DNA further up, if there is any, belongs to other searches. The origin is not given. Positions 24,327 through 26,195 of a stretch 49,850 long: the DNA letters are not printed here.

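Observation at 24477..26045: Single-chain TssB-linker-TssC sheath paralogue missing the TssC C-terminal ~115 aa, next to vgrG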

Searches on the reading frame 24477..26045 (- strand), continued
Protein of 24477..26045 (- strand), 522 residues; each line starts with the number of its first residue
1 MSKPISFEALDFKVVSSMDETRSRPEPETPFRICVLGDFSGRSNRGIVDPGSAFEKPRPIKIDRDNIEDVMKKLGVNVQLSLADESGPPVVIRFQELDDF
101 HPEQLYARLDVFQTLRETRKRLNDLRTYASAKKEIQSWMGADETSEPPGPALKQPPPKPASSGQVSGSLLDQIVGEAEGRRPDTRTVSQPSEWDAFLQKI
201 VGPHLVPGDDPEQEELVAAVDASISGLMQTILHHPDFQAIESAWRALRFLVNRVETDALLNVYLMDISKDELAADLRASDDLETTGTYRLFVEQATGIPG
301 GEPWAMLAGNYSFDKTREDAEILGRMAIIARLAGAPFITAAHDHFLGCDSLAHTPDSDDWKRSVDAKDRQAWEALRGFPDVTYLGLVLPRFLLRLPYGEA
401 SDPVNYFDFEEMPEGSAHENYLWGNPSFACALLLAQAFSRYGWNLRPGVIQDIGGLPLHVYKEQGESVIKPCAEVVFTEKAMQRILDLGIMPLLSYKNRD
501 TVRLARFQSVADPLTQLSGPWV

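Call 16: find_encoding_contigs(protein=P0120, flank=10000, max_places=2)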
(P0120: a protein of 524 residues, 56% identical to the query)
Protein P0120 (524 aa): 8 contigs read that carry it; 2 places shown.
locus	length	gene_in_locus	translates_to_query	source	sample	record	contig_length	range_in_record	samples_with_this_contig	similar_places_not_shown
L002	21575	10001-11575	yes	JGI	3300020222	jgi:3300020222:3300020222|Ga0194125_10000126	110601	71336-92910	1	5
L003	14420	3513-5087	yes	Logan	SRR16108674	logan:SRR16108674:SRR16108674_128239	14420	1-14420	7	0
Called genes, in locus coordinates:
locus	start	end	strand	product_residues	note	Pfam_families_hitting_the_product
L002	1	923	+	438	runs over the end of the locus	PF06812:ImpA_N, PF16989:T6SS_VasJ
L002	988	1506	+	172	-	PF05591:T6SS_VipA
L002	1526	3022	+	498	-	PF05943:VipB, PF18945:VipB_2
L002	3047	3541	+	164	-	PF04965:GPW_gp25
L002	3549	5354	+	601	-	PF05947:T6SS_TssF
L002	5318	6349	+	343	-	PF06996:T6SS_TssG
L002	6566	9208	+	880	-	PF02861:Clp_N, PF12775:AAA_7 (faint), PF00004:AAA, PF17871:AAA_lid_9, PF00004:AAA (weak), PF07724:AAA_2, PF07728:AAA_5, PF10431:ClpB_D2-small, +2 more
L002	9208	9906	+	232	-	-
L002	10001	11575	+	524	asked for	PF05591:T6SS_VipA, PF05943:VipB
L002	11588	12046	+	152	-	PF12385:Peptidase_C70 (weak)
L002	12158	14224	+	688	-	PF05954:Phage_GPD, PF04717:Phage_base_V, PF20093:DUF6484 (faint), PF22178:Gp5_trimer_C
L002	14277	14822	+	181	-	PF13503:DUF4123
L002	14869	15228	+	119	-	-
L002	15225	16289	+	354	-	-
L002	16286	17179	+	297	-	-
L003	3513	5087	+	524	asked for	PF05591:T6SS_VipA, PF05943:VipB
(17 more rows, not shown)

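Call 23: find_encoding_contigs(protein=P0024, flank=10000, max_places=1)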
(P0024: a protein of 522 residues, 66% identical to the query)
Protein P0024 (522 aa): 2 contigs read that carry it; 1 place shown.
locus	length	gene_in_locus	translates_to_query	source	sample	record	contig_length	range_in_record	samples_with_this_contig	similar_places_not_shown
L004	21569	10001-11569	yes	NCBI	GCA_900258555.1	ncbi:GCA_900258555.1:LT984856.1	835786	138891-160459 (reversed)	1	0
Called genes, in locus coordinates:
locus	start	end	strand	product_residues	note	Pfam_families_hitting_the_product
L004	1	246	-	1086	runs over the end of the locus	PF00873:ACR_tran, PF02355:SecD_SecF_C (weak)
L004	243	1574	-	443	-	PF25917:BSH_RND (weak), PF25984:BSH_YknX (faint), PF25876:HH_MFP_RND (faint), PF25954:Beta-barrel_RND_2 (weak), PF25989:YknX_C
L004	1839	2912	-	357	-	PF03734:YkuD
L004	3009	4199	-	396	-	PF17785:PUA_3, PF10672:Methyltrans_SAM, PF02475:TRM5-TYW2_MTfase (weak), PF03602:Cons_hypoth95, PF09445:Methyltransf_15 (weak)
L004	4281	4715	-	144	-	PF01850:PIN (weak)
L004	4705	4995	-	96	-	PF02604:PhdYeFM_antitox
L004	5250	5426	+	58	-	PF05016:ParE_toxin (weak)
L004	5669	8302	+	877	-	PF02861:Clp_N, PF00158:Sigma54_activat (faint), PF00004:AAA (weak), PF17871:AAA_lid_9, PF00004:AAA (weak), PF07724:AAA_2, PF07728:AAA_5, PF10431:ClpB_D2-small, +3 more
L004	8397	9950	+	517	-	-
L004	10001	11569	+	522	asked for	PF05591:T6SS_VipA, PF05943:VipB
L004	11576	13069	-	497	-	PF23186:DUF7059, PF05175:MTS, PF06325:PrmA (faint), PF13847:Methyltransf_31, PF08241:Methyltransf_11 (weak), PF13649:Methyltransf_25 (weak), PF25004:DUF7782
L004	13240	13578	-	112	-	PF02452:PemK_toxin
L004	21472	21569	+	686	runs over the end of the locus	PF05954:Phage_GPD, PF04717:Phage_base_V, PF22178:Gp5_trimer_C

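Call 26: predict_structure(alignment_id=A1)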
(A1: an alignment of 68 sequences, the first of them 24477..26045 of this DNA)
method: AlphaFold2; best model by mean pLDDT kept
length: 522 residues; sequences in the alignment: 68
mean_pLDDT: 66.0   pTM: 0.68
mean pLDDT of the five models: 66.0, 64.6, 59.9, 58.8, 52.4
residues with pLDDT >= 90: 33; 70-90: 221; 50-70: 130; < 50: 138
segments of 3 or more residues with pLDDT < 50: 1-21, 141-171, 173-191, 297-300, 389-405, 407-422, 469-476, 508-522
pLDDT, mean of each block of 10 residues (from residue 1): 30 30 67 91 79 68 91 89 72 80 80 85 81 74 31 30 37 45 40 54 53 80 79 81 84 86 91 89 88 60 80 82 87 81 62 62 72 72 53 43 42 42 66 84 71 62 49 50 66 62 55 46 44
secondary structure, 60 per line:
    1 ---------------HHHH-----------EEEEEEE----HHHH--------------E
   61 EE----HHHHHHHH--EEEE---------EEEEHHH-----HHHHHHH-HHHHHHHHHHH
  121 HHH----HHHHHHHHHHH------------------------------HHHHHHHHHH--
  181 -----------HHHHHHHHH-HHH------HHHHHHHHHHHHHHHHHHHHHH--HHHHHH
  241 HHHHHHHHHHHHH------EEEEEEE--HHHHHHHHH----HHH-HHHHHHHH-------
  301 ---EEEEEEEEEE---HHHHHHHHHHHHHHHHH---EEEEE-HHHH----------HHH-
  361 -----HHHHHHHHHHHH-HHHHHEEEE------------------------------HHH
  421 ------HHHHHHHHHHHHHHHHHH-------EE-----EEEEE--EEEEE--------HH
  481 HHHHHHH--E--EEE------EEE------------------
elements in order: H16-19 E31-37 H42-45 E60-62 H67-74 E77-80 E90-93 H102-108 H110-123 H128-138 H169-178 H192-200 H211-232 H235-253 E260-266 H269-277 H286-293 E304-313 H317-333 E337-341 H343-346 H366-377 H379-383 E384-387 H427-444 E459-463 E466-470 H479-487 E493-495 E502-504

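Call 27: search_protein_representatives(alignment_id=A1)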
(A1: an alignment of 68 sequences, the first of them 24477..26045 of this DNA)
Query: 68 sequences, 522 profile positions. Proteins with E-value up to 0.001 (for the whole library): 8011; up to 1e-10: 5629; up to 1e-30: 2960. The best 150 are listed.
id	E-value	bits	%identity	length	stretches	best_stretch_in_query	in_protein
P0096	2.6e-259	877.7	-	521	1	1-522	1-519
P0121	2.1e-207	706.4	-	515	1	1-521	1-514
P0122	2.8e-191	653.2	-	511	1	1-522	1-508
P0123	7.6e-191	651.8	-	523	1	1-521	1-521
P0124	8.0e-189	645.1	-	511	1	1-522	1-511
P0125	1.8e-184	630.7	-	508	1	1-522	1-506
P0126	6.5e-184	628.9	-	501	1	1-522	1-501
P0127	8.8e-184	628.5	-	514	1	5-521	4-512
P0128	9.8e-182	621.7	-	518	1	8-522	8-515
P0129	1.1e-181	621.5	-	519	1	1-522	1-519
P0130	6.0e-181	619.1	-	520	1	2-522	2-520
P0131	6.9e-179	612.3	-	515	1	1-521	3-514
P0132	8.9e-179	612.0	-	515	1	19-521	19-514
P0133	8.4e-178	608.7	-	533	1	6-521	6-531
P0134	7.3e-176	602.3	-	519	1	1-521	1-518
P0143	2.1e-170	584.3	-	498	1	1-521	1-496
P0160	1.5e-164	565.0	-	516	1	26-522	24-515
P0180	1.3e-158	545.5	-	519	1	25-522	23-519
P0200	1.3e-151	522.3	-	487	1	1-522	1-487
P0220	2.8e-148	511.3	-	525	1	12-522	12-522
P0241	8.9e-144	496.5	-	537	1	28-522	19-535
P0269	1.3e-139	482.7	-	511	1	23-513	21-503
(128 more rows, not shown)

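Call 29: list_cluster_members(proteins=[P0121, P0126, P0133, P0143, P0160, P0180, P0200, P0220, P0241, P0269])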
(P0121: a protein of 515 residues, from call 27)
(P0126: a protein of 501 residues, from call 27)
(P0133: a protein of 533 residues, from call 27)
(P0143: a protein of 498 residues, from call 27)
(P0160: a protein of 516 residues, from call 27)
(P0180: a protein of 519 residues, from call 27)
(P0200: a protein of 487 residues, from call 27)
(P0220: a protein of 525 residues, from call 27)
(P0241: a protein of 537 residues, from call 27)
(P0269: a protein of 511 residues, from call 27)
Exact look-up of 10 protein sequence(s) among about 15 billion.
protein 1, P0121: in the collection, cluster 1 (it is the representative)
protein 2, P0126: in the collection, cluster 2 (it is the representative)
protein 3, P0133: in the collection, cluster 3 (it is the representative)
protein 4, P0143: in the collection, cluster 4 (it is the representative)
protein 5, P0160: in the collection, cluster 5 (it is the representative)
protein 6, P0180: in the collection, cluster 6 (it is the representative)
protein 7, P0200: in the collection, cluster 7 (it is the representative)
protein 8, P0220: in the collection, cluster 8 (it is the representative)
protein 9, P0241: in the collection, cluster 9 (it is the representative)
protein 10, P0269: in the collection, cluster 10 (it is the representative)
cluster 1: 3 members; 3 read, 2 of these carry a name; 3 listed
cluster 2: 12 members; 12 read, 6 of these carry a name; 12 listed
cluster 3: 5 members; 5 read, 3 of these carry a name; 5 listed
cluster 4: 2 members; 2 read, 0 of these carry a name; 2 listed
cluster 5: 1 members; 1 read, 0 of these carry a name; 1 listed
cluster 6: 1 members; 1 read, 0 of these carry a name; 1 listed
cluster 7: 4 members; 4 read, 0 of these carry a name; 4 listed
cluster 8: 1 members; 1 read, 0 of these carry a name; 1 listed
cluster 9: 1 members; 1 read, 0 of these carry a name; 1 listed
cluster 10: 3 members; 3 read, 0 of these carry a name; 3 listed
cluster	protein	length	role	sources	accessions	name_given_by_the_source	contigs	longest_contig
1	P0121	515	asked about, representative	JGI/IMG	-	type VI secretion system protein ImpC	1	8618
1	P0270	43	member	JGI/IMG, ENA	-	hypothetical protein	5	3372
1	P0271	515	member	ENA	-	-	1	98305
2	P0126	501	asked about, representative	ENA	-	-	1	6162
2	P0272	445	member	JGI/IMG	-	type VI secretion system protein ImpC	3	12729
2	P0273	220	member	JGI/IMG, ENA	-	type VI secretion system protein ImpC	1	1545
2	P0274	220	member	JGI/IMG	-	type VI secretion system protein ImpC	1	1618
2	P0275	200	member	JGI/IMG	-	type VI secretion system protein ImpC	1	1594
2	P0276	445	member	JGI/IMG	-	type VI secretion system protein ImpC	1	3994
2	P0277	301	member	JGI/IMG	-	type VI secretion system protein ImpC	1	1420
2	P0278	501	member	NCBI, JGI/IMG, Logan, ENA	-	-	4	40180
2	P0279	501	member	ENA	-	-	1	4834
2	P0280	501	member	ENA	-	-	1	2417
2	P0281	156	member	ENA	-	-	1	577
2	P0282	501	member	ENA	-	-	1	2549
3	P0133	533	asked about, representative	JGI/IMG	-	type VI secretion system protein ImpC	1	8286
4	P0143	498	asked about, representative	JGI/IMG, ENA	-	-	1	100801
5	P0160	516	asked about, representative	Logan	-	-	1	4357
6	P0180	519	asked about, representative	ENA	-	-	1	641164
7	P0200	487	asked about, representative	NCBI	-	-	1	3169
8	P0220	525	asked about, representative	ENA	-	-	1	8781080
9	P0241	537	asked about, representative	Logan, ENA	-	-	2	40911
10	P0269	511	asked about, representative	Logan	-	-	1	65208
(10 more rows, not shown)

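Call 32: fold_search(model_id=the predicted structure, library=pdb)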
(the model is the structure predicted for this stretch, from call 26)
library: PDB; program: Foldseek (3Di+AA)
matches with E <= 10: 466; with E <= 0.001: 9
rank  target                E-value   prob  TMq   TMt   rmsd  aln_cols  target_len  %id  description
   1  5n8n_B                3.1e-18  1.00  0.50  0.56   6.4       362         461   31  Contracted sheath of a Pseudomonas aeruginosa type six secretion system consisting of TssB1 and TssC1 (released 2018-01-10)
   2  3j9g_2                8.1e-17  1.00  0.48  0.57   3.4       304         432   31  Atomic model of the VipA/VipB, the type six secretion system contractile sheath of Vibrio cholerae from cryo-EM (released 2015-03-11)
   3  5urx_1B               1.6e-16  1.00  0.49  0.58   3.8       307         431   31  Structure of the contracted type VI secretion system sheath in Myxococcus xanthus (released 2017-05-10)
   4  5ojq_A                3.0e-16  1.00  0.49  0.53   9.1       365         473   29  The modeled structure of of wild type extended type VI secretion system sheath/tube complex in vibrio cholerae based o (released 2017-08-09)
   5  5mxn_MODEL_1_A        3.4e-16  1.00  0.49  0.53   9.1       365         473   29  Atomic model of the VipA/VipB/Hcp, the type six secretion system non-contractile sheath-tube of Vibrio cholera (released 2017-08-02)
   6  5urw_1B               5.8e-16  1.00  0.49  0.60   3.6       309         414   32  Structure of the extended type VI secretion system sheath in Myxococcus xanthus (released 2017-05-10)
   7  5myu_MODEL_1_A        1.1e-15  1.00  0.49  0.58   3.6       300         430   32  VipA-N2/VipB contracted sheath of type VI secretion system (released 2017-08-02)
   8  3j9o_B                3.3e-11  1.00  0.45  0.54   5.6       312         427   23  CryoEM structure of a type VI secretion system (released 2015-03-18)
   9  9n4v_A                1.4e-10  1.00  0.41  0.57   4.8       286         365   28  Azotobacter vinelandii extended type VI secretion system sheath tube complex (released 2025-07-16)
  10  9xpf_A                6.6e-03  0.92  0.21  0.17  11.0       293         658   14  The structure of sheath and tube proteins of phage Phikz (released 2026-02-11)
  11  6ne6                  1.5e-02  0.47  0.16  0.22  23.8       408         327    9  Crystal Structure of heterotrimeric G-protein alpha subunit Galpha7 from Naegleria fowleri (released 2019-12-18)
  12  9ezm_A                4.7e-02  0.85  0.19  0.20   9.6       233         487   14  CryoEM structure of the contracted sheath in H. borinquense (released 2024-11-27)
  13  1vl0_B                6.2e-02  0.82  0.17  0.29   7.0       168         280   12  CRYSTAL STRUCTURE OF A DTDP-4-DEHYDRORHAMNOSE REDUCTASE, RFBD ORTHOLOG (CA_C2315) FROM CLOSTRIDIUM ACETOBUTYLICUM ATCC (released 2004-08-17)
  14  3sc6_C                8.1e-02  0.80  0.17  0.29   5.9       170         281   12  2.65 Angstrom resolution crystal structure of dTDP-4-dehydrorhamnose reductase (rfbD) from Bacillus anthracis str. Ame (released 2011-06-22)
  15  3sc6_B                1.0e-01  0.72  0.18  0.30   6.4       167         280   11  2.65 Angstrom resolution crystal structure of dTDP-4-dehydrorhamnose reductase (rfbD) from Bacillus anthracis str. Ame (released 2011-06-22)
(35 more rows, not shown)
